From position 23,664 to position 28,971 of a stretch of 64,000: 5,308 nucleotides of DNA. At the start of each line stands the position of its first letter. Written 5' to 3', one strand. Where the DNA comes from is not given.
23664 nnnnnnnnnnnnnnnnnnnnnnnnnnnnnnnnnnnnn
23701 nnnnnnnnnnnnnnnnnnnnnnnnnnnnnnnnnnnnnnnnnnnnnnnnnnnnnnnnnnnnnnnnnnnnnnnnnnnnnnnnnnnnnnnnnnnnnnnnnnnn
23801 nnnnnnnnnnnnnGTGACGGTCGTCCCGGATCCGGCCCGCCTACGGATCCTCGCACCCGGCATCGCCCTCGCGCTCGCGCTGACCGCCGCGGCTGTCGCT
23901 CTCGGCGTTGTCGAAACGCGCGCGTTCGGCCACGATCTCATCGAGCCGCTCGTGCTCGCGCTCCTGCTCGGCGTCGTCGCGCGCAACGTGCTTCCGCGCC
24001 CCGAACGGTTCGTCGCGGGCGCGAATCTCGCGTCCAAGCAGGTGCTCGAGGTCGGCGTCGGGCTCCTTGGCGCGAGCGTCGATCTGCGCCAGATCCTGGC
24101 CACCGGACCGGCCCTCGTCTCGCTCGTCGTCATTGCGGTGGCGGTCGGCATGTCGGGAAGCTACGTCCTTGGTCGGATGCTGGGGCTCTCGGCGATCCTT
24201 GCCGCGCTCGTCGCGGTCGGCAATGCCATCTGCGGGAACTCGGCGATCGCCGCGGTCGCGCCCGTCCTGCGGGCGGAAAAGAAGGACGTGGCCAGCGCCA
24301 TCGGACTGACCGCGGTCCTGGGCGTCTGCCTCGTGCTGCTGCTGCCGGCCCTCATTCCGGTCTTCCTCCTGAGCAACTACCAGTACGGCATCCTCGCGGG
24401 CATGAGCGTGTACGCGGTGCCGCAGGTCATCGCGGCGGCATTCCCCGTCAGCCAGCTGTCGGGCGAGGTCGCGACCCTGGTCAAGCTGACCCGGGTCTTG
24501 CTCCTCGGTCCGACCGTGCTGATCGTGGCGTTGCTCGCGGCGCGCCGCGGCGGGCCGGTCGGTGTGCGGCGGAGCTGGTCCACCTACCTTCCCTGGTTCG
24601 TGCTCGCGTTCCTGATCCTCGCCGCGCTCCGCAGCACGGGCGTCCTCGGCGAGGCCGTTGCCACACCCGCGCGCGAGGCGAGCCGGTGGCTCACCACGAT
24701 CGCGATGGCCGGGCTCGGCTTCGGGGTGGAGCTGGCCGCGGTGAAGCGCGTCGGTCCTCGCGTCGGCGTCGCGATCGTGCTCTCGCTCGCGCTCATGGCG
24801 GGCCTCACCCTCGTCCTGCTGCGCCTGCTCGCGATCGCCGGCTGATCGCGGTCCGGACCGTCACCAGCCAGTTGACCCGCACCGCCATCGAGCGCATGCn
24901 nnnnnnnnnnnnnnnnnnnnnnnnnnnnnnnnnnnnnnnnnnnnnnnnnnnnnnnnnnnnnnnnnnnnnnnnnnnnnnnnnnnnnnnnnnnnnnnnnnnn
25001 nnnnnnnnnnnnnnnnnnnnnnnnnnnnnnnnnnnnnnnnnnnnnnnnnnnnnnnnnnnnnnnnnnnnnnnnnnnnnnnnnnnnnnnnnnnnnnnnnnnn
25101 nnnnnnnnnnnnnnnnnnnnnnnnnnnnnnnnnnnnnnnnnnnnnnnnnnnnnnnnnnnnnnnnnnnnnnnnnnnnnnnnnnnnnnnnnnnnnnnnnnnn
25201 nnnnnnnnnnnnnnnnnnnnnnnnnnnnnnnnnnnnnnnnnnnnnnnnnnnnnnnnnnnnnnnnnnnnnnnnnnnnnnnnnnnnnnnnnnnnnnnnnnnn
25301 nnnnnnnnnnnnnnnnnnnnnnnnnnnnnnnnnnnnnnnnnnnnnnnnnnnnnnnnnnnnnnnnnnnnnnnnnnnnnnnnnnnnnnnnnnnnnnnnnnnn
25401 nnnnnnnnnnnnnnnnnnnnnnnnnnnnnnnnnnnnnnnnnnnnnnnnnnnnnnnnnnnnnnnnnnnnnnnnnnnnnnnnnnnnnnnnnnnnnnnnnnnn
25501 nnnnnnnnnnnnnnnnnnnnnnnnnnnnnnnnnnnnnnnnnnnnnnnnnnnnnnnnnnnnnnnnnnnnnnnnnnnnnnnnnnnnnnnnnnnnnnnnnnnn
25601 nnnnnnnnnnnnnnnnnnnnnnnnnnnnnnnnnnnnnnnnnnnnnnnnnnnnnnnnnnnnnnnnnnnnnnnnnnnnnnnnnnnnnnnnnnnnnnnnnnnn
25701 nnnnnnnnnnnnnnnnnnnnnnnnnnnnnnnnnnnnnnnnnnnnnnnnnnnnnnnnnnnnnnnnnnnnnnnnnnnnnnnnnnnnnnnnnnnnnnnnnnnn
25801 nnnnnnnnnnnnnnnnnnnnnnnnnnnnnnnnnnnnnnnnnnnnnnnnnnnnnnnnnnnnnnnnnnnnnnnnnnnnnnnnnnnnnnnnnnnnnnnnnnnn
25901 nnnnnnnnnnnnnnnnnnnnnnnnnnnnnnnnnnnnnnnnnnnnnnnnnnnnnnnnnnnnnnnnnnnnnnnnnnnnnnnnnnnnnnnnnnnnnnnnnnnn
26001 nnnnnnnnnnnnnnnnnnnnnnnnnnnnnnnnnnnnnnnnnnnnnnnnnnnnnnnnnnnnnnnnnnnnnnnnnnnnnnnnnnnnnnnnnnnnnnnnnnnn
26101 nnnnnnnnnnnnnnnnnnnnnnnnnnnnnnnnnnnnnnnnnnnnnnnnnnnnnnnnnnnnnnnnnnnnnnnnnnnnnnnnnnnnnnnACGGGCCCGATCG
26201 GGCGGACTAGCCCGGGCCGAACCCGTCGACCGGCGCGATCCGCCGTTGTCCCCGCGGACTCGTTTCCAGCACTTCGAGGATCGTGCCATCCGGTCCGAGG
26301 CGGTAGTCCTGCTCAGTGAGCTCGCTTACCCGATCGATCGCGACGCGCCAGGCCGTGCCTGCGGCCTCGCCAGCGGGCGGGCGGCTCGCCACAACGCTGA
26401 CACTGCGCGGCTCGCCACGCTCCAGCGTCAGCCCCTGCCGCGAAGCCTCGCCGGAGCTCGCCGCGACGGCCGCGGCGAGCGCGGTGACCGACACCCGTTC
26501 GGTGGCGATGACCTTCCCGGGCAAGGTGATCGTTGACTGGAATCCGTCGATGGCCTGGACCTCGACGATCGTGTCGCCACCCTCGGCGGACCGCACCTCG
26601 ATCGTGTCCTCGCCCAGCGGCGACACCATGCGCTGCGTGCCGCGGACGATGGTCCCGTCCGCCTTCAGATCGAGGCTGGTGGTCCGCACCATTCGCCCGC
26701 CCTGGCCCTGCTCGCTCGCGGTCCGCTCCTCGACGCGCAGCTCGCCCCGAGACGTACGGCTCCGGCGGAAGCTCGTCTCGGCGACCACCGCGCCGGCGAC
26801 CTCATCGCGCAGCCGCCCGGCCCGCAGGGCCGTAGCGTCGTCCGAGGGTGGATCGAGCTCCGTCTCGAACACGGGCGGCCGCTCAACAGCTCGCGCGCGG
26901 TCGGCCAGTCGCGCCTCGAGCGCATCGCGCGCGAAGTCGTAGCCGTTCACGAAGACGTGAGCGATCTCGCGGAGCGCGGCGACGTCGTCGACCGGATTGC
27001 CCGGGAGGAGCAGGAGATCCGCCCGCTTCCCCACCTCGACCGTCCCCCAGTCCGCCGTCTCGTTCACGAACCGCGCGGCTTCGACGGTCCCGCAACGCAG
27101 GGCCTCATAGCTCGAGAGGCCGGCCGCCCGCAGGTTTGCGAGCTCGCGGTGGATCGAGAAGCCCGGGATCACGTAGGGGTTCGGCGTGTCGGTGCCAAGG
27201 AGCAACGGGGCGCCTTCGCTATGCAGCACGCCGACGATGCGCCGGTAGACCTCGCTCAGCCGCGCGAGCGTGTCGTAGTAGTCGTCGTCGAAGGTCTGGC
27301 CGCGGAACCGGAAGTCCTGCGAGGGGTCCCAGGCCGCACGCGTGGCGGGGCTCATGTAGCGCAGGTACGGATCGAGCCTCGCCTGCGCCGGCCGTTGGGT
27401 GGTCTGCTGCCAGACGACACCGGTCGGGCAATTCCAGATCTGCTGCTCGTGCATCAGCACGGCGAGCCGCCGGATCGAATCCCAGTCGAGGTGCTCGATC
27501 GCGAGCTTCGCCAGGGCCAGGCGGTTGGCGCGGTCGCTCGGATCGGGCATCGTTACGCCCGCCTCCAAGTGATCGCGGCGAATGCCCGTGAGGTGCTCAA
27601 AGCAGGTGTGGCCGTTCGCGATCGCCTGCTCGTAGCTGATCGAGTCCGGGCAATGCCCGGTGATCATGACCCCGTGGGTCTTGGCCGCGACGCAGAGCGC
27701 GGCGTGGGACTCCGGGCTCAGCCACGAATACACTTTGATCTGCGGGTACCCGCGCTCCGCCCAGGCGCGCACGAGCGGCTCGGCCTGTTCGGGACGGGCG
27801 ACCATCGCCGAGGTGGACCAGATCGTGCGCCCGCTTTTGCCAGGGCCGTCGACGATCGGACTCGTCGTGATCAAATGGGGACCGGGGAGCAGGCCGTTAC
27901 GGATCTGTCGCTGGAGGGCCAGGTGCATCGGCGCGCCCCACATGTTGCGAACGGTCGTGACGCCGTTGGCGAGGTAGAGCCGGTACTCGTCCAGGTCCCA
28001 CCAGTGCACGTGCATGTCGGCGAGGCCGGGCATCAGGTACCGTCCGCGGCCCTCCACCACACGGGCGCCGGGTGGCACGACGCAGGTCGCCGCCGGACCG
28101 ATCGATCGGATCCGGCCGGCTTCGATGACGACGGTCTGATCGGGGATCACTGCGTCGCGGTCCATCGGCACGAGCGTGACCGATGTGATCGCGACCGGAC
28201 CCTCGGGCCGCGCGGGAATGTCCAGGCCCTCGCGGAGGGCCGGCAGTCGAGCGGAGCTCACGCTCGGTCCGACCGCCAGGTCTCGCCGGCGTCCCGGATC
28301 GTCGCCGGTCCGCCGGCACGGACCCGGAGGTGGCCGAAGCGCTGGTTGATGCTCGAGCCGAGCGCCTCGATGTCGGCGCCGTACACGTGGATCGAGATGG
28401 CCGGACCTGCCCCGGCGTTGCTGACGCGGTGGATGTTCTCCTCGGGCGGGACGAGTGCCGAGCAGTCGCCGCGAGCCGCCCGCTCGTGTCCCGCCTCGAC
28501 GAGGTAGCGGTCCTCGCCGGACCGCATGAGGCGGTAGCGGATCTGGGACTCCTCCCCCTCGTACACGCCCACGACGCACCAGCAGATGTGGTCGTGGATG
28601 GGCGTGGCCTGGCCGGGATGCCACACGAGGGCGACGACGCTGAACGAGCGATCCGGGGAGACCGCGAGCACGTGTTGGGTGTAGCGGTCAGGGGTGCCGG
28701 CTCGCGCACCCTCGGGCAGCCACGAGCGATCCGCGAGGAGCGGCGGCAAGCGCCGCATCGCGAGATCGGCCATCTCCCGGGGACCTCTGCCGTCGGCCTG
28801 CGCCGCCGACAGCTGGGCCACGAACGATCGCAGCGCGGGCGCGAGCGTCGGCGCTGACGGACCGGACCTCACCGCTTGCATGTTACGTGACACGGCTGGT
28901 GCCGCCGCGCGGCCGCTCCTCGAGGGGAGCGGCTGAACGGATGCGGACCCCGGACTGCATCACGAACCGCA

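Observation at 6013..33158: One 14-bp palindrome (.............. family) marks essentially every operon start across roughly 28 kb, an apparent regulon of some 30 hydrolase, peptidase and transport genes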

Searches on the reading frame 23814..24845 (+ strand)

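Call 10: search_protein_families(library=pfam, proteins=[window:23814-24845:+])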
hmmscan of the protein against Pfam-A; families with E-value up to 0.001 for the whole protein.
window:23814-24845:+ (343 aa): 1 family
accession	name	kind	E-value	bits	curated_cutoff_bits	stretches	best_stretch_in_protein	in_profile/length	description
PF03601.19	Cons_hypoth698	-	9.8e-65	218.9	24.5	1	15-317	1-300/304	Conserved hypothetical protein 698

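Call 62: search_protein_families(library=ncbifam, proteins=[window:23814-24845:+], max_evalue=1e-10)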
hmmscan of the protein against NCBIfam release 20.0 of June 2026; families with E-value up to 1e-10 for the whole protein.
window:23814-24845:+ (343 aa): 1 family
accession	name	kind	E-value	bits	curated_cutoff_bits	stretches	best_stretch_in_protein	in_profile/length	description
TIGR00698.1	TIGR00698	subfamily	4.3e-39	134.7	232.6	1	16-327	6-320/335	YeiH family putative sulfate export transporter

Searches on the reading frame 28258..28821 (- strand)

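Call 10: search_protein_families(library=pfam, proteins=[window:28258-28821:-])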
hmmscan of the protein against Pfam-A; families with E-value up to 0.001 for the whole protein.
window:28258-28821:- (187 aa): 1 family
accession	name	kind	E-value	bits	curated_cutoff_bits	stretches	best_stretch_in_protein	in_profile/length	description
PF05995.18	CDO_I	-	8.5e-08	32.4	23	1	45-148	56-158/170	Cysteine dioxygenase type I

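Call 62: search_protein_families(library=ncbifam, proteins=[window:28258-28821:-], max_evalue=1e-10)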
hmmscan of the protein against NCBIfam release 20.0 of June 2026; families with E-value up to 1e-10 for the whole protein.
window:28258-28821:- (187 aa): 0 families
